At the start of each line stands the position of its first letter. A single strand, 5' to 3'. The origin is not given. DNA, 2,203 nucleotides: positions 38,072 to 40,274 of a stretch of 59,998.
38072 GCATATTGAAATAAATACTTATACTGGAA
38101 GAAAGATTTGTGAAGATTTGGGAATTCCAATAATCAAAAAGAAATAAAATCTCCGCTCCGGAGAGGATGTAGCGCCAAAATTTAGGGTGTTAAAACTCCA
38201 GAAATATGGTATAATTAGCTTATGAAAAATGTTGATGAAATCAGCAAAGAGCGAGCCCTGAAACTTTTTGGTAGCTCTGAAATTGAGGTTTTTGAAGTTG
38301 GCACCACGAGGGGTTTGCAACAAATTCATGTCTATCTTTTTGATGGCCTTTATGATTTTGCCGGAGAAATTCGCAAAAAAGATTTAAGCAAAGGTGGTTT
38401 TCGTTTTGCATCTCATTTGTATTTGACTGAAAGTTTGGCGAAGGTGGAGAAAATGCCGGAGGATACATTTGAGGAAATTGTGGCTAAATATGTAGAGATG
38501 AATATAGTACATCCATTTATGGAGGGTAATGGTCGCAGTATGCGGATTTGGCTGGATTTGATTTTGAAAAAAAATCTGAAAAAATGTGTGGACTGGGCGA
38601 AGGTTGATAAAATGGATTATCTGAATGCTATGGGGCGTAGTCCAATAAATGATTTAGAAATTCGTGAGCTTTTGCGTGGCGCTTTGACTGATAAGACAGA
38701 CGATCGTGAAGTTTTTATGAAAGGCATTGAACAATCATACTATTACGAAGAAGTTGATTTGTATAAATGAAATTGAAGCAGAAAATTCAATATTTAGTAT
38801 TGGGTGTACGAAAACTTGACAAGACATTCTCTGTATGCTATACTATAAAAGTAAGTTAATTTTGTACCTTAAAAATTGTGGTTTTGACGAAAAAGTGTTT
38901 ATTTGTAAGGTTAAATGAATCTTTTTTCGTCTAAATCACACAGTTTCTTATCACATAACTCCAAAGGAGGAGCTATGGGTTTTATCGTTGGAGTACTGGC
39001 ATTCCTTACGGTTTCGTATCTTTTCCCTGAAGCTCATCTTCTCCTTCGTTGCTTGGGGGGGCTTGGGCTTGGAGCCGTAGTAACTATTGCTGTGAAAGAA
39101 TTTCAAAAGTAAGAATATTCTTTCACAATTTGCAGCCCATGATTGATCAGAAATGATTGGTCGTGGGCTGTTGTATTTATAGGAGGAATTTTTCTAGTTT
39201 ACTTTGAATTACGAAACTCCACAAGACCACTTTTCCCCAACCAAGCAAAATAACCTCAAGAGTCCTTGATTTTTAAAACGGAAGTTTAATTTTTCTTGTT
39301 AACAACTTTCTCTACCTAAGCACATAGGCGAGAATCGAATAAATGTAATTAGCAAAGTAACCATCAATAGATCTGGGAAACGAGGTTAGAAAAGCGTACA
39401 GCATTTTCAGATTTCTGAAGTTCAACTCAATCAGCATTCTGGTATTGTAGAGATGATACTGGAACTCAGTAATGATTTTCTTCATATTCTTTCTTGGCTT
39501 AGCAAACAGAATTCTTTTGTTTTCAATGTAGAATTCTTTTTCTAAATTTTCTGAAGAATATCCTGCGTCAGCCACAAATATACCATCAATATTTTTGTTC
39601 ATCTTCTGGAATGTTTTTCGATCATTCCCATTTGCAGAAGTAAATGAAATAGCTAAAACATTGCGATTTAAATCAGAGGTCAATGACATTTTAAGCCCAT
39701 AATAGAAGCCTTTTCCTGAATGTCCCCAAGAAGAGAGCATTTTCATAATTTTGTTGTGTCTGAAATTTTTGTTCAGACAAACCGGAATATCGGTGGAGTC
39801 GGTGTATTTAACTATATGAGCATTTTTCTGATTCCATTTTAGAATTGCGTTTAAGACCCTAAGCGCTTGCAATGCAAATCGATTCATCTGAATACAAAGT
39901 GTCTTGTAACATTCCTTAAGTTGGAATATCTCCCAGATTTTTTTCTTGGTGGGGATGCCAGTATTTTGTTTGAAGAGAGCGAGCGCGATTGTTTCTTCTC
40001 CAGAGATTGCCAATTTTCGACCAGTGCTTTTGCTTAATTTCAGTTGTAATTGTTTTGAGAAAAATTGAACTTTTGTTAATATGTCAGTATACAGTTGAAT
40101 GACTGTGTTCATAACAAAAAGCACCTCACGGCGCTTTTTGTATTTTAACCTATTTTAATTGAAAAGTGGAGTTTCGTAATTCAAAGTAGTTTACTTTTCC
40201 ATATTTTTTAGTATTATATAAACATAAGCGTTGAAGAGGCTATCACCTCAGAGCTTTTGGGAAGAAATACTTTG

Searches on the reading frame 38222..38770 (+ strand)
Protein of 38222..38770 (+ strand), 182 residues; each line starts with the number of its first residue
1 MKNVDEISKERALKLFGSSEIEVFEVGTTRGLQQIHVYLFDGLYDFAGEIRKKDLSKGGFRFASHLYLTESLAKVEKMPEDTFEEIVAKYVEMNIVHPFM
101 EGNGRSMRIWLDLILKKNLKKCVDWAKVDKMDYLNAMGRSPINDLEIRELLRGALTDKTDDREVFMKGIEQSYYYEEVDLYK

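Call 17: search_protein_families(library=pfam, proteins=[window:38222-38770:+])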
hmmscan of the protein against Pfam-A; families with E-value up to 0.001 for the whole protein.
window:38222-38770:+ (182 aa): 1 family
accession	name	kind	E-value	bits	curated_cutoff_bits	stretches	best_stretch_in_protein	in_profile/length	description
PF02661.23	Fic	-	5.9e-13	49.9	24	1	30-115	5-93/93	Fic/DOC family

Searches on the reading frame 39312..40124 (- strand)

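Call 17: search_protein_families(library=pfam, proteins=[window:39312-40124:-])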
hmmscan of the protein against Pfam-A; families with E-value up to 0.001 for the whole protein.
window:39312-40124:- (270 aa): 2 families
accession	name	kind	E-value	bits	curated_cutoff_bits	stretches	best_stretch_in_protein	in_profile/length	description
PF13612.12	DDE_Tnp_1_3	-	1.7e-24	87.1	27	1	104-243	6-145/155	Transposase DDE domain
PF01609.27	DDE_Tnp_1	-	2.1e-17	64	23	1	109-269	10-200/200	Transposase DDE domain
